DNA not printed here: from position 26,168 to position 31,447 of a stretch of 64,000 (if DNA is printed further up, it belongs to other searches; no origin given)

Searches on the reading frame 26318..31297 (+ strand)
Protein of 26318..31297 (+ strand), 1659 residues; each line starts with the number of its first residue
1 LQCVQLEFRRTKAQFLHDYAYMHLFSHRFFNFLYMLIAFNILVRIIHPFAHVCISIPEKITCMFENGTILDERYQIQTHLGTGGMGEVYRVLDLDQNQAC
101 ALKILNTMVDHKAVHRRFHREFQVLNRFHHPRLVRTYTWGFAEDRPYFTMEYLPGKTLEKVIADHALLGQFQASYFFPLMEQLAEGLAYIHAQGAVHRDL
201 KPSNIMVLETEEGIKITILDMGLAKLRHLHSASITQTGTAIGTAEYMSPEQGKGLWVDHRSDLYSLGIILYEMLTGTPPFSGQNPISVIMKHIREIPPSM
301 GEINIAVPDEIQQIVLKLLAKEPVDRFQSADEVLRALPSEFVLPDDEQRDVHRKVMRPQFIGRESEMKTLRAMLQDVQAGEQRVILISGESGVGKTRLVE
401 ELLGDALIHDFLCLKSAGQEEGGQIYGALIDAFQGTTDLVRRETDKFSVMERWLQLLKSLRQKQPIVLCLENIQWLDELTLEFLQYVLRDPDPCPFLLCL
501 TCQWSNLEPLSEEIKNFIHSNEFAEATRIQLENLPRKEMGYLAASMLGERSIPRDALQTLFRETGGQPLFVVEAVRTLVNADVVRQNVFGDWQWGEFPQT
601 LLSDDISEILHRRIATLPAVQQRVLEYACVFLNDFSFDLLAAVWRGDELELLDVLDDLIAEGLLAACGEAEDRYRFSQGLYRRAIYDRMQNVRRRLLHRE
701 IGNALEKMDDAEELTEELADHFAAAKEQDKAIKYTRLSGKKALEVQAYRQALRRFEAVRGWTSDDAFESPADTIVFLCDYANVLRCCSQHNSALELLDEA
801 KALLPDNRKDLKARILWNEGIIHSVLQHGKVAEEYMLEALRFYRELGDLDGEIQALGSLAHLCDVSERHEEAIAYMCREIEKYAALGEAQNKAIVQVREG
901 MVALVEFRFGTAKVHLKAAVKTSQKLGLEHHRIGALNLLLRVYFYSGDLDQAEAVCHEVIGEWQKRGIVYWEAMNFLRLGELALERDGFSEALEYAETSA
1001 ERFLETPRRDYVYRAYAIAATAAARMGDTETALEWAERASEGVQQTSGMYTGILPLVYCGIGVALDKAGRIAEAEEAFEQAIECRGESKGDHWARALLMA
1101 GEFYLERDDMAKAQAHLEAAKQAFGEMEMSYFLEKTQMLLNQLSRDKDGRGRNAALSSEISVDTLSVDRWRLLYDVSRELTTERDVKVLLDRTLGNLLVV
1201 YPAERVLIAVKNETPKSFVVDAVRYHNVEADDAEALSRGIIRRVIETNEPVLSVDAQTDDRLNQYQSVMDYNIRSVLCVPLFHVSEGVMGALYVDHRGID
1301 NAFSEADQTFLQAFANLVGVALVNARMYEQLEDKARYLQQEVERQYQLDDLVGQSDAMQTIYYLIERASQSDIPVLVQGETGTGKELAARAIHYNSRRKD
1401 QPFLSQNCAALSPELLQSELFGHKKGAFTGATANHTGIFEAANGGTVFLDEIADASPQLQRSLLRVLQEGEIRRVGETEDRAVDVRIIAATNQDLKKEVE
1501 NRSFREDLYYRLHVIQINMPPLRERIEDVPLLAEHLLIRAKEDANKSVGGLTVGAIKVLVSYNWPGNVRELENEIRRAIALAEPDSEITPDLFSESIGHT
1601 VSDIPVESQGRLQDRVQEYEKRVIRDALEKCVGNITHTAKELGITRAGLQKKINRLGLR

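Call 4: search_protein_families(library=pfam, proteins=[window:26318-31297:+], max_evalue=0.01)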
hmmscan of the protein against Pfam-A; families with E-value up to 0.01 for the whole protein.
window:26318-31297:+ (1659 aa): 31 families (the best 25 are shown)
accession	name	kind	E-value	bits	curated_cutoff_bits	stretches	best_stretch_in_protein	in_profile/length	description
PF00158.32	Sigma54_activat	-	3.1e-74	248.7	20.2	1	1351-1517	1-167/168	Sigma-54 interaction domain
PF00069.31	Pkinase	-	1.7e-50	172.3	31.7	1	74-334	1-258/263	Protein kinase domain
PF07714.23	PK_Tyr_Ser-Thr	-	6e-33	114.7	23.1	1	75-327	2-249/258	Protein tyrosine and serine/threonine kinase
PF14532.12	Sigma54_activ_2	-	2.4e-24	86.6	25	1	1352-1522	1-138/138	Sigma-54 interaction domain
PF13191.12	AAA_16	-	4.2e-22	79.8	32.6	1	359-493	1-161/167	AAA ATPase domain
PF25601.1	AAA_lid_14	-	1e-20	73.7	27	1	1523-1599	1-76/87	AAA+ ATPase lid domain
PF13424.12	TPR_12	-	2.1e-15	57.1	30.1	4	1058-1120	6-71/77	Tetratricopeptide repeat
PF01590.32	GAF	-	6e-13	49.9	22.4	1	1188-1322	4-133/133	GAF domain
PF13185.12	GAF_2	-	6.4e-13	49.5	28.6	1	1184-1322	2-135/136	GAF domain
PF02954.25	HTH_8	-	7.6e-11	42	22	1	1618-1655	4-41/42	Bacterial regulatory protein, Fis family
PF07728.20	AAA_5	-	1.7e-10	41.5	22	1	1374-1495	1-125/139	AAA domain (dynein-related subfamily)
PF13401.12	AAA_22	-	4e-10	40.6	27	1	381-499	4-121/130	AAA domain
PF17874.7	TPR_MalT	-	3.6e-09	36.8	45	2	852-1046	2-194/336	MalT-like TPR region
PF07724.20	AAA_2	-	2.8e-08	34.4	27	1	1374-1503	5-135/166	AAA domain (Cdc48 subfamily)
PF13181.12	TPR_8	-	1.2e-06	28.7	25.7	0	1057-1083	3-29/34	Tetratricopeptide repeat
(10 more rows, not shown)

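Call 28: search_protein_families(library=ncbifam, proteins=[window:26318-31297:+], max_evalue=1e-10)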
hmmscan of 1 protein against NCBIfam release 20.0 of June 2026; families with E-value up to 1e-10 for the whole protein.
window:26318-31297:+ (1659 aa): 36 families (the best 25 are shown)
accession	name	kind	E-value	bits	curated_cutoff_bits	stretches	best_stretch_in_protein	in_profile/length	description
TIGR01817.1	nifA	equivalog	1.2e-119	400.5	528.85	1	1172-1617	6-462/534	nif-specific transcriptional activator NifA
NF003451.0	PRK05022.1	equivalog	2.7e-109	366.2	476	1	1272-1659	111-511/512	nitric oxide reductase transcriptional regulator NorR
TIGR02915.1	PEP_resp_reg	equivalog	2.4e-98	329.9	502.6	1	1318-1658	109-444/445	PEP-CTERM-box response regulator transcription factor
NF008469.0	PRK11361.1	equivalog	3.8e-97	325.9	714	1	1329-1657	123-455/461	acetoacetate metabolism transcriptional regulator AtoC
NF041552.1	TF_PrdR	equivalog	6.6e-97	325.2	795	1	1329-1655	245-575/577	sigma-54 dependent transcriptional regulator PrdR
TIGR01818.1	ntrC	equivalog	1.5e-96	324.1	558.6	1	1320-1654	107-461/463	nitrogen regulation protein NR(I)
NF038308.1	RNA_repair_RtcR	equivalog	6.7e-93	312.3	650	1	1323-1621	155-476/530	RNA repair transcriptional activator RtcR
NF041906.1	V4R_TF_MobR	exception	2.6e-92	310.1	999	1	1334-1654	217-542/544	phenol degradation transcriptional regulator MobR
NF007689.0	PRK10365.1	equivalog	1.4e-91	307.6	760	1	1350-1655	140-441/441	sigma-54-dependent response regulator transcription factor ZraR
TIGR03903.1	TOMM_kin_cyc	equivalog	2.1e-88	297.5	705.75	2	97-334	3-241/1267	TOMM system kinase/cyclase fusion protein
TIGR02329.1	propionate_PrpR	equivalog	1.9e-87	294.1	499.2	1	1307-1654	172-525/526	propionate catabolism operon regulatory protein PrpR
NF050807.1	TransRegFlbDCaul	equivalog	2.5e-85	287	750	1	1349-1655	118-437/454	sigma-54-dependent transcriptional regulator FlbD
NF041946.1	LuxO_transreg_Vib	equivalog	2.8e-85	286.9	800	1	1323-1654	108-458/463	quorum-sensing sigma-54 dependent transcriptional regulator LuxO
NF033483.0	PknB_PASTA_kin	equivalog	8.1e-84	282.6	450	1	67-344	2-272/563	Stk1 family PASTA domain-containing Ser/Thr kinase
NF011953.0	PRK15424.1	equivalog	3.6e-82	276.7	703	1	1307-1654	182-532/538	propionate catabolism operon regulatory protein PrpR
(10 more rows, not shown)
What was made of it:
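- On TOMM-system kinase/cyclase fusion (TIGR03903): The C-terminus is GAF-AAA+-HTH (calls 4, 28).
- Closest known: TOMM-system kinase/cyclase fusion regulator. Same: EBP1 hits TIGR03903 at 297 bits (call 28).
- Closest known: Classical sigma-54 activator systems. Same: The C-terminal 490 residues of EBP1 align to NifA (400 bits, call 28).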

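Call 71: search_protein_families(library=padloc, proteins=[window:26318-31297:+], max_evalue=0.001)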
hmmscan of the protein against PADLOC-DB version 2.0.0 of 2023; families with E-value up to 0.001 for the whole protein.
window:26318-31297:+ (1659 aa): 40 families (the best 25 are shown)
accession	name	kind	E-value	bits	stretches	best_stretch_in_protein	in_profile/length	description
PDLC01995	RtcR_PspF2--CARF_AAA_HTH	-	4.6e-118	393.4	1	1330-1658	147-480/481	-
PDLC04042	PD-T4-6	-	5.6e-81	270.4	1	67-351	4-283/292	-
PDLC04061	PD-T4-6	-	5.5e-80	268.3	1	66-343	10-286/510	-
PDLC04060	PD-T4-6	-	1.1e-79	266.7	1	67-337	3-266/486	-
PDLC04057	PD-T4-6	-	6.7e-75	250.8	1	67-342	3-272/443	-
PDLC04053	PD-T4-6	-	3.1e-73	245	1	72-342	9-273/311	-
PDLC04047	PD-T4-6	-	9.9e-73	243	1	66-353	4-285/327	-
PDLC04043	PD-T4-6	-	2.6e-66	222.6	1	72-337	15-274/452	-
PDLC04138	mad6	-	4.3e-66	222.1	1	65-401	44-374/659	mads_6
PDLC04039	PD-T4-6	-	4.9e-66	221.6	1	66-355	9-288/458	-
PDLC04052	PD-T4-6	-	2e-65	219.9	1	69-333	6-269/496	-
PDLC04054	PD-T4-6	-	1.1e-64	217.1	1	64-339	3-272/347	-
PDLC04040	PD-T4-6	-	1.3e-62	210.3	1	80-333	2-258/547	-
PDLC04048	PD-T4-6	-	4.2e-62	208.5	1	63-341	1-273/354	-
PDLC04041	PD-T4-6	-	5.6e-59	198.5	1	73-340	29-293/443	-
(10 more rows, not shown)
